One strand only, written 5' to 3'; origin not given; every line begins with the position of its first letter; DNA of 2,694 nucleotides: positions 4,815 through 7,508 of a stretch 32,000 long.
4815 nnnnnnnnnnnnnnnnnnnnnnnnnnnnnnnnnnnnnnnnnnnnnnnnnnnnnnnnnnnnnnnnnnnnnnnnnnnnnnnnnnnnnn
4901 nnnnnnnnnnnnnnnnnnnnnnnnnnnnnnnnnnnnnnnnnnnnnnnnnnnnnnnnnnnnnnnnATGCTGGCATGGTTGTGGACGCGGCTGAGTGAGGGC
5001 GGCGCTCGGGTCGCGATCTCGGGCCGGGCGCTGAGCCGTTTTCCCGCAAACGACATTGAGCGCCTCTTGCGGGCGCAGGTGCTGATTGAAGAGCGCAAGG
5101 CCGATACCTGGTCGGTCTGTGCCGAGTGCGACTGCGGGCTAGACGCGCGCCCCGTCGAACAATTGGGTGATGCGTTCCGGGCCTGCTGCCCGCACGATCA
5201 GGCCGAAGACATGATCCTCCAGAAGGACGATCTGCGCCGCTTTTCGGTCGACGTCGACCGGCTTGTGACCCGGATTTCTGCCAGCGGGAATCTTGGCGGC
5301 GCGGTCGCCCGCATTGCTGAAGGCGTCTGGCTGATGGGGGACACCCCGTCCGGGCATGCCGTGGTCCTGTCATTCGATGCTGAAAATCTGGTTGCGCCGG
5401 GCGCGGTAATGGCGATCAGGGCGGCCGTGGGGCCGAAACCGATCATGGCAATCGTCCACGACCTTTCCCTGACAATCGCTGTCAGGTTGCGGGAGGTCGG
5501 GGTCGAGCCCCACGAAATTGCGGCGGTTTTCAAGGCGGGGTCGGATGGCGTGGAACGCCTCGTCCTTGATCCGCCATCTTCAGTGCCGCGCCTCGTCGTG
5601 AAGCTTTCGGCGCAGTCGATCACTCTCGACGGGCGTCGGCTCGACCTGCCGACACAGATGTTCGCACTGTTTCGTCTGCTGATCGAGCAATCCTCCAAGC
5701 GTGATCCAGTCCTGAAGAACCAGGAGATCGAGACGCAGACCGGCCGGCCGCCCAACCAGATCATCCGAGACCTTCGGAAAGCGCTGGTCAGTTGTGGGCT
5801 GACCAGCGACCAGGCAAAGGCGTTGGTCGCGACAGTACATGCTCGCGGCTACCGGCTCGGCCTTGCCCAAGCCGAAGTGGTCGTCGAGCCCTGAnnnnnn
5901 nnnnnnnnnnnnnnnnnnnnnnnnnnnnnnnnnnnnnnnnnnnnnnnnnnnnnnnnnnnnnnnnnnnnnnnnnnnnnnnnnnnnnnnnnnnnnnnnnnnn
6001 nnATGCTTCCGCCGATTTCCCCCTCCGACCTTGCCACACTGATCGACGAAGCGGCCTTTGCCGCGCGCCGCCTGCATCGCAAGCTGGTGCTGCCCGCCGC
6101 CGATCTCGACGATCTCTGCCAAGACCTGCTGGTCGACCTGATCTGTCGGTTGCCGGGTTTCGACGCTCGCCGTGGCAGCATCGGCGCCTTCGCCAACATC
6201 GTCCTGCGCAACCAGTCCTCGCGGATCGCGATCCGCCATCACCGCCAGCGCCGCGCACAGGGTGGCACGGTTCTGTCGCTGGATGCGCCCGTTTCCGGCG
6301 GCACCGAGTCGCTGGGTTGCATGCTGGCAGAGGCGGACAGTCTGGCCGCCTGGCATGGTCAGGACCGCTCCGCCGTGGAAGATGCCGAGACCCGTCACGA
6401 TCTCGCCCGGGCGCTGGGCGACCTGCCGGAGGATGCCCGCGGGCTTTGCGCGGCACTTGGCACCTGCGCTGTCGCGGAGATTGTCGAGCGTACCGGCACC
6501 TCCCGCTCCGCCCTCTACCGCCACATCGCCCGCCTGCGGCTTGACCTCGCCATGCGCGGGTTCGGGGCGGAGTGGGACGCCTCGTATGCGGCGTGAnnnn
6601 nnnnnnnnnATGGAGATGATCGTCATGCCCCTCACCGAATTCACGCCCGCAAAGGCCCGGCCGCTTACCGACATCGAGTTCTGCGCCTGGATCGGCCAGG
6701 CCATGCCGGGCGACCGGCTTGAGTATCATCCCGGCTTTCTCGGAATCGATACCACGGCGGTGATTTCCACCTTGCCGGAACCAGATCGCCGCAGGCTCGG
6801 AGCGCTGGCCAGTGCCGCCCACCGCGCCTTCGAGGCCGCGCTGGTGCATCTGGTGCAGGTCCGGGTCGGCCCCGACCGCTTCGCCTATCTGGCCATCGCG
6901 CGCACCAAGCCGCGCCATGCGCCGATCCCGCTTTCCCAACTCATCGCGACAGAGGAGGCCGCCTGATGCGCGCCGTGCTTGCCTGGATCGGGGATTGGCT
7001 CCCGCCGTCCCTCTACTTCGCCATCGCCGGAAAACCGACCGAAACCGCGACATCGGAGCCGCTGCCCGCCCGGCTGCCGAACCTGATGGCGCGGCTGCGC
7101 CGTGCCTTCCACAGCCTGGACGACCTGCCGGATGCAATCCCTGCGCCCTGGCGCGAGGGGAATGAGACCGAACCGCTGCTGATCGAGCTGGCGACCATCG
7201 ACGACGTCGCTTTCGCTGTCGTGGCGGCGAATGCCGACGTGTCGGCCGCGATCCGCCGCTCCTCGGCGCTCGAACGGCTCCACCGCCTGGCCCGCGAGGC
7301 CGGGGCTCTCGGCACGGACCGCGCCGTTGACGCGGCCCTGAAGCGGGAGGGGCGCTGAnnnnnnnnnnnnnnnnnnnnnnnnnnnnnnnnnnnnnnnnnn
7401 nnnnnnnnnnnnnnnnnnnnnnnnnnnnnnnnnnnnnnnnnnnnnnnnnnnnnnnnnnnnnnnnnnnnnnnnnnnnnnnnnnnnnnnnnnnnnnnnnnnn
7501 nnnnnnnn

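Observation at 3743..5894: Unplaceable two-gene cassette (about 415-aa unknown plus 309-aa Cys-cluster/winged-helix protein) in the cargo slot beside the recombinase module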

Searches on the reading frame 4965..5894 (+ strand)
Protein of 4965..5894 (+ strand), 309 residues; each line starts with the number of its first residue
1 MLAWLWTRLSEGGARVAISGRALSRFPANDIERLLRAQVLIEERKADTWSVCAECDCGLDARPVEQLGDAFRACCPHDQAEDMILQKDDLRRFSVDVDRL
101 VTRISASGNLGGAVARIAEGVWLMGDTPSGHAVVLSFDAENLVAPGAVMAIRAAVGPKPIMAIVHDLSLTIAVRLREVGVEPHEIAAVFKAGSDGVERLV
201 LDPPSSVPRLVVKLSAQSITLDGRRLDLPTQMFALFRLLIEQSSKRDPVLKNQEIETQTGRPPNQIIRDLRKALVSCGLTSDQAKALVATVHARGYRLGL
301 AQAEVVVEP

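Call 3: search_protein_families(library=pfam, proteins=[window:4965-5894:+], max_evalue=0.1)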
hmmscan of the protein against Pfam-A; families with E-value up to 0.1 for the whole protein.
window:4965-5894:+ (309 aa): 1 family
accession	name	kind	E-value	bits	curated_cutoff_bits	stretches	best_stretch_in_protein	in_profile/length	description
PF12554.13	MOZART1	-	0.061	13.5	27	0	168-190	22-44/47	Mitotic-spindle organizing gamma-tubulin ring associated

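Call 4: search_protein_families(library=padloc, proteins=[window:4965-5894:+], max_evalue=1)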
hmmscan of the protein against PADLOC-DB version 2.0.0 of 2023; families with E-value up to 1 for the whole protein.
window:4965-5894:+ (309 aa): 2 families
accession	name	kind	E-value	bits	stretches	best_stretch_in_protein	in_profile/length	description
PDLC01812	CARF1--CARF_HEPN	-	0.0043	13.7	1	185-280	241-333/418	-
PDLC01904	CARF5--CARF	-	0.041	11.7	1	206-268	222-277/351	-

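Call 5: search_protein_families(library=phrogs, proteins=[window:4965-5894:+], max_evalue=0.1)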
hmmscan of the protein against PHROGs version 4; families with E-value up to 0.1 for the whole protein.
window:4965-5894:+ (309 aa): 1 family
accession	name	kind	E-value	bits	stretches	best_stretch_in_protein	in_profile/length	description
phrog_731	-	unknown function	0.013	15.8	1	205-298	130-224/227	-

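Call 6: search_protein_families(library=ncbifam, proteins=[window:4965-5894:+], max_evalue=1)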
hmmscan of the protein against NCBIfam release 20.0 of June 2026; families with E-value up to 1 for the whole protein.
window:4965-5894:+ (309 aa): 2 families
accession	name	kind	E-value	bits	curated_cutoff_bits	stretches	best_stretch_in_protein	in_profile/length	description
NF005568.0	PRK07239.1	equivalog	0.01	14.7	273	1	211-304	289-377/381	uroporphyrinogen-III synthase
NF047474.1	GDSL_LA_2486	hypoth_equivalog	0.14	11.4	300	1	75-127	49-95/326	LA_2486 family SGNH/GDSL-type esterase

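Call 8: find_homologous_proteins(query=window:4965-5894:+)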
Query window:4965-5894:+ (309 aa): 136 proteins with E <= 0.001 among 6690 candidates; the best 120 are listed.
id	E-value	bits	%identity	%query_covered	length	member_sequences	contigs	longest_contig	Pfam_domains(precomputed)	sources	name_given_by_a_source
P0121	2.0e-183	626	92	100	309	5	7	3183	-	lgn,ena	-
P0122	8.5e-183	624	91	100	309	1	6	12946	-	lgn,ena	-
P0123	8.6e-183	624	93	100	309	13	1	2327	-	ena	-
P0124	9.3e-183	624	93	100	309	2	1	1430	-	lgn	-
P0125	5.1e-181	618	92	100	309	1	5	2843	-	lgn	-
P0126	7.4e-181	618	91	100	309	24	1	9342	-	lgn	-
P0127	7.7e-181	618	92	100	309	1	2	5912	-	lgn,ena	-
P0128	5.7e-180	615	91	100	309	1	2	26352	-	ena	-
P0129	6.0e-180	615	91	100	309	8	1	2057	-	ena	-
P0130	7.7e-180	614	91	100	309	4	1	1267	-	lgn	-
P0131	1.6e-179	613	90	100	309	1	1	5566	-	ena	-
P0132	2.2e-179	613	90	100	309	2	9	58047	-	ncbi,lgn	-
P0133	2.5e-179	613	90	100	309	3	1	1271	-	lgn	-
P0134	2.9e-179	613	91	100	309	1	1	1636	-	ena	-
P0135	3.0e-179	613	90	100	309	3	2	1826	-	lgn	-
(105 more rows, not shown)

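Call 14: search_solved_structures(query=A2, max_evalue=10)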
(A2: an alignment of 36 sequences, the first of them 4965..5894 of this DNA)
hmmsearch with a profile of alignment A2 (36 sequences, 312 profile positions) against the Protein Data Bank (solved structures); distinct sequences matched with E-value up to 10: 24.
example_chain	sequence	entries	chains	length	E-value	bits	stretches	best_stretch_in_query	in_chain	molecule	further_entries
9yfa_A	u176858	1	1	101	0.0013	21.1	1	207-300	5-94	Response regulator protein CarR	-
4uht_A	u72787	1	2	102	0.004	19.5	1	212-300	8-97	TRANSCRIPTIONAL REGULATORY PROTEIN CPXR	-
4b09_A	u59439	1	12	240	0.026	16.8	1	198-299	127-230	TRANSCRIPTIONAL REGULATORY PROTEIN BAER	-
1ys6_A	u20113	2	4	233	0.034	16.5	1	131-247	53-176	Transcriptional regulatory protein prrA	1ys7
2jzy_A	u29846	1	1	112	0.038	16.3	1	210-303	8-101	Transcriptional regulatory protein PcoR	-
3q9v_A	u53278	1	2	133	0.038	16.3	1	212-301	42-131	DNA-binding response regulator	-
8hml_A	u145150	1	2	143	0.041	16.2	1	212-254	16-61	DNA-binding response OmpR family regulator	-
2m87_A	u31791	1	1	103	0.068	15.5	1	210-302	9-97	Transcriptional regulatory protein basR/pmrA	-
4nhj_A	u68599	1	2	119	0.075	15.3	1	212-301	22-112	DNA-binding transcriptional regulator RstA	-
2mlk_A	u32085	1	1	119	0.079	15.3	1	212-301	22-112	RstA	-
8hih_O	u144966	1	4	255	0.081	15.2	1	204-300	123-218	Transcriptional regulatory protein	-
8hig_A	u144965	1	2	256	0.097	15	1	210-248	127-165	DNA-binding response OmpR family regulator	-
6iju_A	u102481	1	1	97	0.17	14.1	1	214-300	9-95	DNA-binding response regulator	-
6kyx_A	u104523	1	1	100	0.18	14.1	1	214-300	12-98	DNA-binding response regulator ArlR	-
6is4_A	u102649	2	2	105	0.19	14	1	213-300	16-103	Response regulator ArlR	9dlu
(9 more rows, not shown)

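Call 24: predict_structure(alignment_id=A2)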
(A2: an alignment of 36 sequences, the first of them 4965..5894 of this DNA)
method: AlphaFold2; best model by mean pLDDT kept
length: 309 residues; sequences in the alignment: 36
mean_pLDDT: 85.8   pTM: 0.60
mean pLDDT of the five models: 85.8, 84.3, 83.9, 83.4, 79.3
residues with pLDDT >= 90: 114; 70-90: 174; 50-70: 17; < 50: 4
segments of 3 or more residues with pLDDT < 50: 203-206
pLDDT, mean of each block of 10 residues (from residue 1): 90 82 88 92 79 65 80 79 82 91 88 89 87 91 87 91 90 87 89 75 61 87 87 93 88 93 95 93 91 90 79
secondary structure, 60 per line:
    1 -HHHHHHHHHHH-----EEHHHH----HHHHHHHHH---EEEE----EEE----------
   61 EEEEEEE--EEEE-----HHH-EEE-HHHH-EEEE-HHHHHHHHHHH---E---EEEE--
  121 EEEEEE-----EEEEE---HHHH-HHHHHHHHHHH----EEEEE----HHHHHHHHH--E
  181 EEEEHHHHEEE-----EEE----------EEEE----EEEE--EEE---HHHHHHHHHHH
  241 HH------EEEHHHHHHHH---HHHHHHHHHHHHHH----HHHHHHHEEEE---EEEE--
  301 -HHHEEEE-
elements in order: H2-12 H20-23 H28-36 E40-43 E48-50 E61-67 E70-73 E83-85 H87-90 E92-95 H97-107 E115-118 E121-126 E132-136 H140-143 H145-155 E160-164 H169-177 E180-184 H185-188 E189-191 E197-199 E210-213 E218-221 E224-226 H230-242 E249-251 H252-259 H263-276 H281-287 E288-291 E295-298 E305-308

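Call 30: fold_search(model_id=the predicted structure, library=pdb)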
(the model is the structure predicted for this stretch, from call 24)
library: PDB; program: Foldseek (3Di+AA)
matches with E <= 10: 577; with E <= 0.001: 15
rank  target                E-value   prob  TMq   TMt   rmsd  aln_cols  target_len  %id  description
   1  4b09_A                5.0e-05  1.00  0.26  0.36  18.7       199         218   18  Structure of unphosphorylated BaeR dimer (released 2013-07-10)
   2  4b09_B                8.1e-05  1.00  0.24  0.33  15.9       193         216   18  Structure of unphosphorylated BaeR dimer (released 2013-07-10)
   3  8uvx_A                1.4e-04  1.00  0.24  0.32  17.2       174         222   14  CosR DNA bound form I (released 2024-01-31)
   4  8uvk_A                1.9e-04  1.00  0.23  0.32  17.1       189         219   14  CosR DNA bound form II (released 2024-01-31)
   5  9dvt_S                2.1e-04  1.00  0.26  0.33  14.6       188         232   16  Cryo-EM structure of RpaA bound to PkaiBC DNA and the CTD of the alpha subunit of RNAP from the cyanobacterium Synecho (released 2025-10-15)
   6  8uvx_B                2.1e-04  1.00  0.23  0.31  13.7       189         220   14  CosR DNA bound form I (released 2024-01-31)
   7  4kfc_B                3.2e-04  1.00  0.22  0.30  19.2       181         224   16  Crystal structure of a hyperactive mutant of response regulator KdpE complexed to its promoter DNA (released 2014-02-19)
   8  9dvt_R                4.0e-04  1.00  0.25  0.32  14.6       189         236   15  Cryo-EM structure of RpaA bound to PkaiBC DNA and the CTD of the alpha subunit of RNAP from the cyanobacterium Synecho (released 2025-10-15)
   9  1p2f                  6.1e-04  1.00  0.24  0.34  11.1       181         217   12  Crystal Structure Analysis of Response Regulator DrrB, a Thermotoga maritima OmpR/PhoB Homolog (released 2003-04-29)
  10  8uvk_B                6.1e-04  1.00  0.23  0.31  13.5       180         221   14  CosR DNA bound form II (released 2024-01-31)
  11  1ys6_B                6.9e-04  1.00  0.24  0.32  18.2       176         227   20  Crystal structure of the response regulatory protein PrrA from Mycobacterium Tuberculosis (released 2006-02-07)
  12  4kny_A                6.9e-04  1.00  0.23  0.31  15.0       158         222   17  Crystal structure of the response regulator KdpE complexed to DNA in an active-like conformation (released 2014-02-19)
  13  1kgs                  7.8e-04  1.00  0.23  0.31   9.9       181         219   15  Crystal Structure at 1.50 A of an OmpR/PhoB Homolog from Thermotoga maritima (released 2001-12-05)
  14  4kfc_A                8.2e-04  1.00  0.24  0.32  15.4       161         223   18  Crystal structure of a hyperactive mutant of response regulator KdpE complexed to its promoter DNA (released 2014-02-19)
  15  8hml_B                9.8e-04  1.00  0.24  0.69   4.5       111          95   23  Co-crystal structure of the C terminal DNA binding domain of Saccharopolyspora erythraea GlnR in complex with its cons (released 2023-06-07)
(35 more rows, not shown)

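Call 40: search_dna_similar(query=window:4965-5894:+, collection=phages, mode=protein, max_evalue=0.001, max_rows=20)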
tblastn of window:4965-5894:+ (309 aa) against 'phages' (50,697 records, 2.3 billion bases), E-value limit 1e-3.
No match.

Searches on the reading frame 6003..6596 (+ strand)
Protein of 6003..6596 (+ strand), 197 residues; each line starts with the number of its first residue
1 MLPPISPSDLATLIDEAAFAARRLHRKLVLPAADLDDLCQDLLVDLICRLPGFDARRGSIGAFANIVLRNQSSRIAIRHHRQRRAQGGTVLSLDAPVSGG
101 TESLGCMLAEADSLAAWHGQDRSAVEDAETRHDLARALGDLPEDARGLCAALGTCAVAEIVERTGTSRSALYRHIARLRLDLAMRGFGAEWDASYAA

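Call 3: search_protein_families(library=pfam, proteins=[window:6003-6596:+], max_evalue=0.1)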
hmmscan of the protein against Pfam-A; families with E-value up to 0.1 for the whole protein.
window:6003-6596:+ (197 aa): 11 families
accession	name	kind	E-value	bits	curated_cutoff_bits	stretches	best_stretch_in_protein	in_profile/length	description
PF04542.20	Sigma70_r2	-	1.5e-05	25.1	24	1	22-82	10-67/71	Sigma-70 region 2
PF12840.13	HTH_20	-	0.0016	18.8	27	1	146-179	7-43/51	Helix-turn-helix domain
PF09339.16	HTH_IclR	-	0.0058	16.8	22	1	154-178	18-42/52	IclR helix-turn-helix domain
PF01022.26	HTH_5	-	0.0063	16.8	22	1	153-179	14-40/47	Bacterial regulatory protein, arsR family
PF00440.29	TetR_N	-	0.0079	16.4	24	1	157-174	19-36/47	Bacterial regulatory proteins, tetR family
PF08279.18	HTH_11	-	0.011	16.1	25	1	158-180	19-41/55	HTH domain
PF12802.13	MarR_2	-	0.025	15.2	27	1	153-178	18-44/61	MarR family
PF13551.12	HTH_29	-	0.061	13.9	28.1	0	156-179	14-37/64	Winged helix-turn helix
PF13412.12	HTH_24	-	0.078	13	21.9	0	157-179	20-42/48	Winged helix-turn-helix DNA-binding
PF13506.12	Glyco_transf_21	-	0.085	12.8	21.7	0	31-115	44-134/174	Glycosyl transferase family 21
PF17862.7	AAA_lid_3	-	0.088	12.8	27.2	0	6-23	15-32/45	AAA+ lid domain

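Call 5: search_protein_families(library=phrogs, proteins=[window:6003-6596:+], max_evalue=0.1)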
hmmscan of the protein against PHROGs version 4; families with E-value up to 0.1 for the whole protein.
window:6003-6596:+ (197 aa): 2 families
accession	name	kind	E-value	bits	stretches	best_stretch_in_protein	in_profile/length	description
phrog_1740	-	transcription regulation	1.8e-07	31.1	1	20-180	68-210/567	RNA polymerase sigma factor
phrog_36246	-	unknown function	0.00094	19.8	1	6-86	75-153/269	-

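Call 115: search_solved_structures(query=window:6003-6596:+, max_evalue=0.01)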
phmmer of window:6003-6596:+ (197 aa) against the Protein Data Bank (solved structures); distinct sequences matched with E-value up to 0.01: 0.

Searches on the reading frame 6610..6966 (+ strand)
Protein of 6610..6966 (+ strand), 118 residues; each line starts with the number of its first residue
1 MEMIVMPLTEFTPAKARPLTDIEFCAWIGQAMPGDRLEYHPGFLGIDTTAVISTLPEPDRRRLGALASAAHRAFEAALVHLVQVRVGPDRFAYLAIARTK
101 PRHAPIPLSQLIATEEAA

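Call 3: search_protein_families(library=pfam, proteins=[window:6610-6966:+], max_evalue=0.1)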
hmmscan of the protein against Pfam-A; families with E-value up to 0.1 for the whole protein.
window:6610-6966:+ (118 aa): 0 families

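Call 5: search_protein_families(library=phrogs, proteins=[window:6610-6966:+], max_evalue=0.1)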
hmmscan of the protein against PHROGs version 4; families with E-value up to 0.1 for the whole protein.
window:6610-6966:+ (118 aa): 0 families

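Call 113: search_solved_structures(query=window:6610-6966:+, max_evalue=1)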
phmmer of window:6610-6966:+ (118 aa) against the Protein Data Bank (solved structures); distinct sequences matched with E-value up to 1: 0.

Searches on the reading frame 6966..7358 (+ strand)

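Call 3: search_protein_families(library=pfam, proteins=[window:6966-7358:+], max_evalue=0.1)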
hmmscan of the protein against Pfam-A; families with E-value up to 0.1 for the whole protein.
window:6966-7358:+ (130 aa): 0 families

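Call 5: search_protein_families(library=phrogs, proteins=[window:6966-7358:+], max_evalue=0.1)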
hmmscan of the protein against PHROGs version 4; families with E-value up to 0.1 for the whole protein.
window:6966-7358:+ (130 aa): 1 family
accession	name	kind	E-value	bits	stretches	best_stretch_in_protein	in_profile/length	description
phrog_36009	-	unknown function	4.2e-17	63.3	1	39-130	6-98/99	-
